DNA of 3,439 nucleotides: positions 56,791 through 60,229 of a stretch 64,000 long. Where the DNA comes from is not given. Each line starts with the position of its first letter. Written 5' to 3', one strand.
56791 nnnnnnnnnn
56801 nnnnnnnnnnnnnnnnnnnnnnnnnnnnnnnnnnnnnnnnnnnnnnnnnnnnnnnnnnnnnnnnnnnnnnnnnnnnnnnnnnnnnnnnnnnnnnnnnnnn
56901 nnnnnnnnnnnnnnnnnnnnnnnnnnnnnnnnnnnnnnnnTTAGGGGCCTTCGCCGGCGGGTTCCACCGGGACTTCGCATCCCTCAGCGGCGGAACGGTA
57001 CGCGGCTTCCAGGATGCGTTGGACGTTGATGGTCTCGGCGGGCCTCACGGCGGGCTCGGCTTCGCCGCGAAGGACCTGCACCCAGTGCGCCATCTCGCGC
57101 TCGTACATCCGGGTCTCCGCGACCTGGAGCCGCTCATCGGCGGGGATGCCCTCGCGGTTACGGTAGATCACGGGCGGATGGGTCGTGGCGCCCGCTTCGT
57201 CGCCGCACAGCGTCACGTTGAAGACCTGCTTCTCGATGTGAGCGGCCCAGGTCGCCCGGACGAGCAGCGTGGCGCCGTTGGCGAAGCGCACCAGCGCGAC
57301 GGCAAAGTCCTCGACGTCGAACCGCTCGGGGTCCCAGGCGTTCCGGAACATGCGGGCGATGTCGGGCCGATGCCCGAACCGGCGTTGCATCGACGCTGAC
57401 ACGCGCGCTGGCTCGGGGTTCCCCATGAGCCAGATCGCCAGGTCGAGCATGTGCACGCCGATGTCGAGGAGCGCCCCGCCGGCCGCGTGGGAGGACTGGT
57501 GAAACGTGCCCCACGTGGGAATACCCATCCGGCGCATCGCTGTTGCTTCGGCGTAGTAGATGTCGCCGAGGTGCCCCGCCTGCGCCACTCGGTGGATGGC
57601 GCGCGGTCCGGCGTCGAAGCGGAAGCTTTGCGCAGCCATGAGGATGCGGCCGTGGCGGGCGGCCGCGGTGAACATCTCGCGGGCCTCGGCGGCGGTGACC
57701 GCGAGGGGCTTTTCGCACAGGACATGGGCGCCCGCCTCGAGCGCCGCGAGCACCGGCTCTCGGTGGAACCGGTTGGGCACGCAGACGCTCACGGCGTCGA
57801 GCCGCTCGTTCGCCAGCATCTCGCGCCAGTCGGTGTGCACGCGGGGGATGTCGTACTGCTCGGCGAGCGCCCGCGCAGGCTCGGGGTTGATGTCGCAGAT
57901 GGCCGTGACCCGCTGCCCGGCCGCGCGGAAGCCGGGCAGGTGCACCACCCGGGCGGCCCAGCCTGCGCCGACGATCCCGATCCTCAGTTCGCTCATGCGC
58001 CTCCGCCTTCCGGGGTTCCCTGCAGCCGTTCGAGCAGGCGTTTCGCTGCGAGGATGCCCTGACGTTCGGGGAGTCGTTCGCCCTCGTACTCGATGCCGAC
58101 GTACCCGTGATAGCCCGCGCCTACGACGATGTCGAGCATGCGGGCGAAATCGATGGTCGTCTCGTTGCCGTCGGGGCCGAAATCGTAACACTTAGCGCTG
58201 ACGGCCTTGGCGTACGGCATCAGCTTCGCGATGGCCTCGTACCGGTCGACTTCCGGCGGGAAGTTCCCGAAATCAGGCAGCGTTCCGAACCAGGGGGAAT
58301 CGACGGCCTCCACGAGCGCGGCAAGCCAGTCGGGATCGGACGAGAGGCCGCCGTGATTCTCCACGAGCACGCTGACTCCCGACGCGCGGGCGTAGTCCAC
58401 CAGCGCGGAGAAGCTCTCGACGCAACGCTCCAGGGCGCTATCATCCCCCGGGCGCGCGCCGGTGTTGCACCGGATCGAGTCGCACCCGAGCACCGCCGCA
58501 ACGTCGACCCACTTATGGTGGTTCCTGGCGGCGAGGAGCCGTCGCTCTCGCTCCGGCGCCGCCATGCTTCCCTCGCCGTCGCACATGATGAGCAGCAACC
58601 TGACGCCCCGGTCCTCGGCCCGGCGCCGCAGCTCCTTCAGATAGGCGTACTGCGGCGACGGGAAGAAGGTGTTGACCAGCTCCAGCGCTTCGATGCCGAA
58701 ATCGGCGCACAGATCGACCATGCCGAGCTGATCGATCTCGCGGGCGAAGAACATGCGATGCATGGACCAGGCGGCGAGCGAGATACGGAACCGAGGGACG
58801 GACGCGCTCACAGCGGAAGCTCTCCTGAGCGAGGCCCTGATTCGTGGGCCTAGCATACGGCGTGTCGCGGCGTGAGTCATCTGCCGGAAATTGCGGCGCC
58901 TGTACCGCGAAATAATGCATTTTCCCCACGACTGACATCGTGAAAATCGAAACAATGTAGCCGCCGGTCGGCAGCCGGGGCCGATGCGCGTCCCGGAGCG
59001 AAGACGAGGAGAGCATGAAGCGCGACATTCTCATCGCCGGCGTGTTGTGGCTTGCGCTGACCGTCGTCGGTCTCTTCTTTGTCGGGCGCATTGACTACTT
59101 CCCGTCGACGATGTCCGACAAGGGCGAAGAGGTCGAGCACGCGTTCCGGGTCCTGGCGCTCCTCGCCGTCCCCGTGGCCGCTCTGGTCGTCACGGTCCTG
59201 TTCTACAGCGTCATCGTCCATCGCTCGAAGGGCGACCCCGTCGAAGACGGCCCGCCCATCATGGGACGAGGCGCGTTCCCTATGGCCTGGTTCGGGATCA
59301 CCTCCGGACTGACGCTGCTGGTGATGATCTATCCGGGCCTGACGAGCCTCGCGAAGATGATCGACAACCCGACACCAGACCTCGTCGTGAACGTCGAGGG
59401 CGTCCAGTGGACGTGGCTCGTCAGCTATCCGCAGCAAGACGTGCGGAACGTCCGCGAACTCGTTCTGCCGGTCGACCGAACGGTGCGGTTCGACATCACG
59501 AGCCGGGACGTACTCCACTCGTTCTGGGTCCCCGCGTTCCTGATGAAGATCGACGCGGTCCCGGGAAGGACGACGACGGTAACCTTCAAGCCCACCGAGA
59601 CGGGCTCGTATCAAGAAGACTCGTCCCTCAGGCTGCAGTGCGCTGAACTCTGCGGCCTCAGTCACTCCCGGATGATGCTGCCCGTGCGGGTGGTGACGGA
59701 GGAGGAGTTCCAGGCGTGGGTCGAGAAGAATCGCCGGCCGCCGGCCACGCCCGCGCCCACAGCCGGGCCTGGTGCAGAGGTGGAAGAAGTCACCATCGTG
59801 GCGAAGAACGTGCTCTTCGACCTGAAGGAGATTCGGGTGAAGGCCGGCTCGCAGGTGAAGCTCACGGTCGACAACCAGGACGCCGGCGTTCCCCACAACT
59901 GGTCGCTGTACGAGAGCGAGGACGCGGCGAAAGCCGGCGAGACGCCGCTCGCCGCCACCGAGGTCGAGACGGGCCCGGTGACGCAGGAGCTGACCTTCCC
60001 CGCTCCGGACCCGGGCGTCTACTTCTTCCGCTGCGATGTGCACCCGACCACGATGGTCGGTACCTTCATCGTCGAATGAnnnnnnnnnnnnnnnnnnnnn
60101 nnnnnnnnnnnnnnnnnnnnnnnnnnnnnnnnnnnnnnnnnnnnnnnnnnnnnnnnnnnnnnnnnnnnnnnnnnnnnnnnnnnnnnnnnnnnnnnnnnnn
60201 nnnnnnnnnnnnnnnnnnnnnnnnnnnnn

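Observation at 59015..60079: Cytochrome c oxidase subunit II fused to a type-1 copper (cupredoxin) domain; operon order ctaC-ctaD-ctaF-ctaE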

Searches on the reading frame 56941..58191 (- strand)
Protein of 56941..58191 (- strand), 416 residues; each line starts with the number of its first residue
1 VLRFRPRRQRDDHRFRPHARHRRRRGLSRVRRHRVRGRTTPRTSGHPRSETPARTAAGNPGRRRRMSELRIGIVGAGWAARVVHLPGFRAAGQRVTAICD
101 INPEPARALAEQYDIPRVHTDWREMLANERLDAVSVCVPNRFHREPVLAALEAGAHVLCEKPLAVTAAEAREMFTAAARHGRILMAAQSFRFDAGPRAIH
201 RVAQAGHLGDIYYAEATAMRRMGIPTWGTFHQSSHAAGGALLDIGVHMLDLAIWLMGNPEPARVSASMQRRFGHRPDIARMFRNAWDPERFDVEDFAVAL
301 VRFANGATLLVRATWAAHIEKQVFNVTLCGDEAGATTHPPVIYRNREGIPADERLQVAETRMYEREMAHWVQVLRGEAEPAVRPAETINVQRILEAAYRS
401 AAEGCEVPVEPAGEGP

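Call 45: search_protein_families(library=pfam, proteins=[window:56941-58191:-], max_evalue=0.001)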
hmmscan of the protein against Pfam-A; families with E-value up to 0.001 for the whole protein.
window:56941-58191:- (416 aa): 3 families
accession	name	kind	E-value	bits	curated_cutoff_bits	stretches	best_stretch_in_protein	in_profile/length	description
PF01408.29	GFO_IDH_MocA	-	8e-32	110.9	24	1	69-186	1-118/120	Oxidoreductase family, NAD-binding Rossmann fold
PF02894.22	GFO_IDH_MocA_C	-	6.4e-23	82.1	22.9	1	205-408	6-217/218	Oxidoreductase family, C-terminal alpha/beta domain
PF22725.1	GFO_IDH_MocA_C3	-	8.8e-22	77.9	27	1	197-332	2-120/124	GFO/IDH/MocA C-terminal domain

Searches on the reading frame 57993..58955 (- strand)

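Call 45: search_protein_families(library=pfam, proteins=[window:57993-58955:-], max_evalue=0.001)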
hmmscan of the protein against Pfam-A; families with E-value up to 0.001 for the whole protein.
window:57993-58955:- (320 aa): 1 family
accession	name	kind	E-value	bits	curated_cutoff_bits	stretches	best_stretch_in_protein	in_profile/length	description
PF01261.30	AP_endonuc_2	-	8.9e-29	101.4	31.1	1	80-309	1-247/249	Xylose isomerase-like TIM barrel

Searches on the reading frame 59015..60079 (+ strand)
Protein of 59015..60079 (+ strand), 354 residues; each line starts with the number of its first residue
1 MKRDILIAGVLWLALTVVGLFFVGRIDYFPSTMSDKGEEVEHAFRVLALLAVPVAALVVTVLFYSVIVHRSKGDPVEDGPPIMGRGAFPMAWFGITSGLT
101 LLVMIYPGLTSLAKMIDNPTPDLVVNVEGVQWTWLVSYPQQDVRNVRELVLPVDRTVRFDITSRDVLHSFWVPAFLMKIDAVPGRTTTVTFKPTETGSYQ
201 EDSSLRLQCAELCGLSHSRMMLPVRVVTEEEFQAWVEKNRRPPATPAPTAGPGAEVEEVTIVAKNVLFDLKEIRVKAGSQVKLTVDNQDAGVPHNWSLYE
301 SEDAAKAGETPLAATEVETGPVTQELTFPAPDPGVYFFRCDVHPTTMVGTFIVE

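Call 3: search_protein_families(library=pfam, proteins=[window:59015-60079:+], max_evalue=0.1)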
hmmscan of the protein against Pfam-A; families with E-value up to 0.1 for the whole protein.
window:59015-60079:+ (354 aa): 4 families
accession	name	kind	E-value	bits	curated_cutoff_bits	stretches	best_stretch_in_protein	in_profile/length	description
PF00116.26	COX2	-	3.8e-18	66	22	1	148-225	47-118/120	Cytochrome C oxidase subunit II, periplasmic domain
PF13473.12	Cupredoxin_1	-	1.4e-14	54.5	27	1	254-353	18-104/104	Cupredoxin-like domain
PF00127.26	Copper-bind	-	6.8e-09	36.5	21.2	1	262-354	8-99/99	Copper binding proteins, plastocyanin/azurin family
PF04151.21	PPC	-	0.053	14.8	25.9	0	273-339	7-67/70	Bacterial pre-peptidase C-terminal domain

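Call 4: search_protein_families(library=ncbifam, proteins=[window:59015-60079:+], max_evalue=0.1)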
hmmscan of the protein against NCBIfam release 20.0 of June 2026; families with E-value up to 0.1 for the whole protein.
window:59015-60079:+ (354 aa): 10 families
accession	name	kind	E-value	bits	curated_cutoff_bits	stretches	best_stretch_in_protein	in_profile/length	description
TIGR02866.1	CoxB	equivalog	4.5e-48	163.5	147.7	1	39-237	8-202/202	cytochrome c oxidase subunit II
NF050117.1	aa3_CtaC_Actin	exception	4.3e-36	124.4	250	1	29-237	26-243/244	aa3-type cytochrome oxidase subunit II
TIGR01432.1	QOXA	equivalog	4.6e-18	65.4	240.95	1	49-238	37-225/227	cytochrome aa3 quinol oxidase subunit II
TIGR01433.1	CyoA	equivalog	3.8e-17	62.4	266.2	1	121-238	113-224/226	ubiquinol oxidase subunit II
NF007816.0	PRK10525.1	equivalog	1.2e-15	57.5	511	1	122-245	126-244/318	cytochrome o ubiquinol oxidase subunit II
TIGR04246.1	nitrous_NosZ_Gp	equivalog_domain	7.5e-06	24.5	625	1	163-226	519-576/578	Sec-dependent nitrous-oxide reductase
TIGR02376.1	Cu_nitrite_red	equivalog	0.00014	21.3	296.3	1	273-352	61-134/326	copper-containing nitrite reductase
TIGR03096.1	nitroso_cyanin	equivalog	0.001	18.8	142.85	1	251-311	38-102/135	nitrosocyanin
TIGR02657.1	amicyanin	equivalog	0.0015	18.9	110.2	1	266-354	6-83/83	amicyanin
TIGR04244.1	nitrous_NosZ_RR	equivalog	0.0032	16.1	625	0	258-342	536-611/627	TAT-dependent nitrous-oxide reductase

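Call 5: find_homologous_proteins(query=window:59015-60079:+, max_evalue=0.00001)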
Query window:59015-60079:+ (354 aa): 1992 proteins with E <= 0.00001 among 8000 candidates; the best 120 are listed.
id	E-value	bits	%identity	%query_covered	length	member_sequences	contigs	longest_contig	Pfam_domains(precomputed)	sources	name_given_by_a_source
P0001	1.4e-224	763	95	100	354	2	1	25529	PF00127.27,PF13473.13,PF00116.27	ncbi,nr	ncbi:MAG TPA: cytochrome c oxidase subunit II [Dehalococcoidia bacterium]|nr:cytochrome c oxidase su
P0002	1.1e-219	746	90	100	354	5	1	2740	PF00127.27,PF13473.13,PF00116.27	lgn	-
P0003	6.3e-212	721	87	100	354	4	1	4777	PF00127.27,PF13473.13,PF00116.27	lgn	-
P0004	1.8e-206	703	84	100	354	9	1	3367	PF13473.13,PF00116.27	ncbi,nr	ncbi:MAG: cytochrome c oxidase subunit II [Dehalococcoidia bacterium]|nr:cytochrome c oxidase subuni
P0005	6.4e-159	547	67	100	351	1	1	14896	PF00127.27,PF13473.13,PF00116.27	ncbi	-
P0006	2.8e-145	502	62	100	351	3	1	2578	PF00127.27,PF13473.13,PF00116.27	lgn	-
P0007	5.1e-144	498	61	100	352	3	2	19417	PF04151.22,PF00127.27,PF13473.13,PF00116.27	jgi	jgi:cytochrome c oxidase subunit 2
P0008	8.8e-144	497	62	100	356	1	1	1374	PF00127.27,PF13473.13,PF00116.27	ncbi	-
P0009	2.5e-141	489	60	100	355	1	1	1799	PF00127.27,PF13473.13,PF00116.27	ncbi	-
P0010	4.9e-139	481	59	99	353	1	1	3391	PF13473.13,PF00116.27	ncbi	-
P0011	1.3e-137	477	59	100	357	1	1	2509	PF13473.13,PF00116.27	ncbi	-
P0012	2.3e-137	476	59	100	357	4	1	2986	PF13473.13,PF00116.27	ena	-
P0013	3.4e-137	475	59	100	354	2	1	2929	PF13473.13,PF00116.27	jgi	jgi:cytochrome c oxidase subunit II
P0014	6.4e-137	474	59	100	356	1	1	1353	PF13473.13,PF00116.27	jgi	jgi:cytochrome c oxidase subunit 2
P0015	9.1e-137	474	60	100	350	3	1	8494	PF00127.27,PF13473.13,PF00116.27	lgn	-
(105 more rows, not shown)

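Call 14: search_solved_structures(query=A1, max_evalue=0.001, show_alignments=0)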
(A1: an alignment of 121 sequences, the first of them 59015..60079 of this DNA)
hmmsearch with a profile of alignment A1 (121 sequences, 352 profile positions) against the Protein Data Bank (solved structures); distinct sequences matched with E-value up to 0.001: 61 (the best 60 are shown).
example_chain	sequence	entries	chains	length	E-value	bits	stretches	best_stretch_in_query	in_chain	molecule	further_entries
2yev_B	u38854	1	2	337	1.9e-41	145.5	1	38-250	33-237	CYTOCHROME C OXIDASE SUBUNIT 2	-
1m56_B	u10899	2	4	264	4.4e-32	114.7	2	147-241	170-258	CYTOCHROME C OXIDASE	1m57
6ci0_B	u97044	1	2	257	1.3e-31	113.2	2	147-241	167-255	Cytochrome c oxidase subunit 2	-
3om3_B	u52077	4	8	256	1.7e-31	112.8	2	147-241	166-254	Cytochrome c oxidase subunit 2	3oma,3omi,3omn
6pw1_B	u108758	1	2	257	1.7e-31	112.8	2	147-241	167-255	Cytochrome c oxidase subunit 2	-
2gsm_B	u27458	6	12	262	1.7e-31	112.8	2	147-242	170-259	Cytochrome c oxidase subunit 2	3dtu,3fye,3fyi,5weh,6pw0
4w9z_A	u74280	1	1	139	1.7e-29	106.2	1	121-243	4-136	Cytochrome c oxidase subunit 2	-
1ar1_B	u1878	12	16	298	3.3e-29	105.3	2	145-259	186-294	CYTOCHROME C OXIDASE | Cytochrome c oxidase subunit 2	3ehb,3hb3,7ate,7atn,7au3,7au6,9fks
1qle_B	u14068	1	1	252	1.9e-28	102.8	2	145-243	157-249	CYTOCHROME C OXIDASE POLYPEPTIDE II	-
4txv_B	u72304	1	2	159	3.3e-28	102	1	120-248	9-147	Cytochrome c oxidase subunit 2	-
7rh6_Q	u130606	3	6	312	9.7e-28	100.4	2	149-254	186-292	Cytochrome aa3 subunit 2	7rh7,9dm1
6adq_E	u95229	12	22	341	1.2e-27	100.1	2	149-259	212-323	Cytochrome c oxidase subunit 2 | Cytochrome aa3 subunit 2 | cytochrome-c oxidase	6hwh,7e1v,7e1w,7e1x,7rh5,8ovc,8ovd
8hcr_E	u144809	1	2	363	1.4e-26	96.7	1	149-248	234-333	CYTOCHROME AA3 SUBUNIT CtaC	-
1cyx_A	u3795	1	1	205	2.5e-26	95.8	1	120-248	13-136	CYOA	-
7qhm_E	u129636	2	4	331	5.2e-26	94.7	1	148-250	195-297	Cytochrome c oxidase subunit 2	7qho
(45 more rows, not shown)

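Call 46: search_protein_representatives(protein=window:59015-60079:+)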
Query: 354 residues. Proteins with E-value up to 0.001 (for the whole library): 13204; up to 1e-10: 5368; up to 1e-30: 162. The best 150 are listed.
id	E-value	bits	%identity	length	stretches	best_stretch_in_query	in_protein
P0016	1.5e-136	471.4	61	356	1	1-353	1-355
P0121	2.2e-105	368.9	52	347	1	1-351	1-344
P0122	9.2e-97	340.5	50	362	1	1-353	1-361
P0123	1.4e-92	326.7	61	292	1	5-241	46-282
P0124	1.8e-92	326.4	69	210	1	143-354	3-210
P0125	5.3e-89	315.0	44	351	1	1-353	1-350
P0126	3.1e-87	309.2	58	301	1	5-241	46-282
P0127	5.5e-85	301.8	43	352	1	2-353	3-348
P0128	1.1e-79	284.3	54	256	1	1-250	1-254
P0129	9.2e-79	281.3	53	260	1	1-243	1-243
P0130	3.0e-75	269.7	41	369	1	1-354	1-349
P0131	9.2e-75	268.1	47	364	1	1-307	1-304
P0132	6.3e-74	265.4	49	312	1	1-238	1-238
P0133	2.3e-70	253.7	48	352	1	1-250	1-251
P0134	1.9e-69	250.7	42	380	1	8-354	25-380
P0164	3.7e-49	183.9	77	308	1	242-354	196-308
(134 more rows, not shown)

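Call 78: find_encoding_contigs(protein=window:59015-60079:+, flank=2000, max_places=4)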
Protein window:59015-60079:+ (354 aa): 4 contigs read that carry it; 2 places shown.
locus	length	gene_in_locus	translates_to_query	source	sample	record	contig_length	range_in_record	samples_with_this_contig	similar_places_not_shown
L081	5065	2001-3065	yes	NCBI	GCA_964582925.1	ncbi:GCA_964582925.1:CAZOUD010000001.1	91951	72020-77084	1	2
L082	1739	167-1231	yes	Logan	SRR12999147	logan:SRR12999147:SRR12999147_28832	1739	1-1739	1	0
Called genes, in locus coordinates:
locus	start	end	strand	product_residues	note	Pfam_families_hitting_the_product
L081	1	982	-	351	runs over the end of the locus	PF01408:GFO_IDH_MocA, PF22725:GFO_IDH_MocA_C3, PF02894:GFO_IDH_MocA_C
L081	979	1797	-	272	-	PF01261:AP_endonuc_2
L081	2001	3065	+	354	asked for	PF00116:COX2, PF13473:Cupredoxin_1, PF00127:Copper-bind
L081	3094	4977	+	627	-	PF00115:COX1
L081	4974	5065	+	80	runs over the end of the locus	PF03626:COX4_pro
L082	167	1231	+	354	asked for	PF00116:COX2, PF13473:Cupredoxin_1, PF00127:Copper-bind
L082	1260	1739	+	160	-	?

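Call 79: list_cluster_members(proteins=[P0164, L002:2830-3753:+])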
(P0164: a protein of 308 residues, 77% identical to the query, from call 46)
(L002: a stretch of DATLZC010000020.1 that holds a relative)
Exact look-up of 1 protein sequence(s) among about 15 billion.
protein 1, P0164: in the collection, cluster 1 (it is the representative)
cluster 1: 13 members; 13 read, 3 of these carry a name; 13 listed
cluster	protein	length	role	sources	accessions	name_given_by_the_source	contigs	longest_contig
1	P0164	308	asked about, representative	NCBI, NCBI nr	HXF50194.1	MAG TPA: cupredoxin domain-containing protein [Dehalococcoidia bacterium] | cupredoxin domain-containing protein [Dehalococcoidia bacterium]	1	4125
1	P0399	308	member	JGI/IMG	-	plastocyanin/mono/diheme cytochrome c family protein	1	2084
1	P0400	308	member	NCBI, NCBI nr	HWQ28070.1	MAG TPA: cupredoxin domain-containing protein [Dehalococcoidia bacterium] | cupredoxin domain-containing protein [Dehalococcoidia bacterium]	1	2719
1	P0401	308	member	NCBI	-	-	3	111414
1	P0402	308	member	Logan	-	-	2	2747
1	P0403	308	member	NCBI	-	-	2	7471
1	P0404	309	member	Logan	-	-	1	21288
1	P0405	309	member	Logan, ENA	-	-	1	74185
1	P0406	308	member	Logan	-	-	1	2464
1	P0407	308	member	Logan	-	-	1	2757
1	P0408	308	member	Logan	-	-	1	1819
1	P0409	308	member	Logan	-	-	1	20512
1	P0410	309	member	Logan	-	-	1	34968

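Call 80: find_encoding_contigs(protein=P0401, flank=6000, max_places=4)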
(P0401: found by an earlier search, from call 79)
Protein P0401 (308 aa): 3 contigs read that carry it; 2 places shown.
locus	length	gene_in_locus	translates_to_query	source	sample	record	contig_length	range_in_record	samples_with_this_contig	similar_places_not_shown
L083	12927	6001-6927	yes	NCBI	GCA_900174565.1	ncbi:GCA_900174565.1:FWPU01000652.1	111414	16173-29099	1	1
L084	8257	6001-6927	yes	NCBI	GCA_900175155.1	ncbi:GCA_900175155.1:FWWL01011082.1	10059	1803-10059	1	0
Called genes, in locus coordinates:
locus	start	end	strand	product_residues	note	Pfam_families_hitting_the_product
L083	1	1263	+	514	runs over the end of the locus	PF02142:MGS, PF01808:AICARFT_IMPCHas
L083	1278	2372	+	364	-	-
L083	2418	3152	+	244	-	PF00535:Glycos_transf_2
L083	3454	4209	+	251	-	PF00033:Cytochrome_B, PF14358:DUF4405 (weak), PF13631:Cytochrom_B_N_2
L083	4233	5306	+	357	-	PF00032:Cytochrom_B_C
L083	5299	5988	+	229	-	PF00355:Rieske (weak)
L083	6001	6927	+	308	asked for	PF00034:Cytochrom_C (faint), PF13442:Cytochrome_CBB3, PF13473:Cupredoxin_1, PF00127:Copper-bind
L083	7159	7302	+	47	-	PF06397:Desulfoferrod_N (weak)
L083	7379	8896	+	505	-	PF07969:Amidohydro_3, PF01979:Amidohydro_1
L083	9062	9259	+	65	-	PF01165:Ribosomal_S21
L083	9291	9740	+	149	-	PF09424:YqeY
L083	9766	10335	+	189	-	-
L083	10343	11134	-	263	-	PF01694:Rhomboid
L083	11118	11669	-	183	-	PF02283:CobU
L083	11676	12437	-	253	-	PF02654:CobS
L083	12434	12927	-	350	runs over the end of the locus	PF02277:DBI_PRT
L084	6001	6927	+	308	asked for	PF00034:Cytochrom_C (faint), PF13442:Cytochrome_CBB3, PF13473:Cupredoxin_1, PF00127:Copper-bind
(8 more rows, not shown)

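Call 81: find_encoding_contigs(protein=P0403, flank=4000, max_places=4)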
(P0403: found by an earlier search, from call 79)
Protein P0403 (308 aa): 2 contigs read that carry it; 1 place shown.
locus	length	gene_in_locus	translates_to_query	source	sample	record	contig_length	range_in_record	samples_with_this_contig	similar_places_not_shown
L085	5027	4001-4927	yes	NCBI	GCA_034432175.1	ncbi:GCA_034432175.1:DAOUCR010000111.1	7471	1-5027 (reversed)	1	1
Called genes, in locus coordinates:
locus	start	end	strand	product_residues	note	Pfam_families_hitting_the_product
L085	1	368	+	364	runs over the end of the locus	-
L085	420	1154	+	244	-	PF00535:Glycos_transf_2, PF13641:Glyco_tranf_2_3 (weak)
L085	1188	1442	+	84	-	-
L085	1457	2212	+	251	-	PF00033:Cytochrome_B, PF14358:DUF4405 (weak), PF13631:Cytochrom_B_N_2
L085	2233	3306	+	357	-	PF00032:Cytochrom_B_C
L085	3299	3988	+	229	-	PF00355:Rieske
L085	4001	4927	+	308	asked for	PF00034:Cytochrom_C (faint), PF13442:Cytochrome_CBB3, PF13473:Cupredoxin_1, PF00127:Copper-bind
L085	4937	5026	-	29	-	?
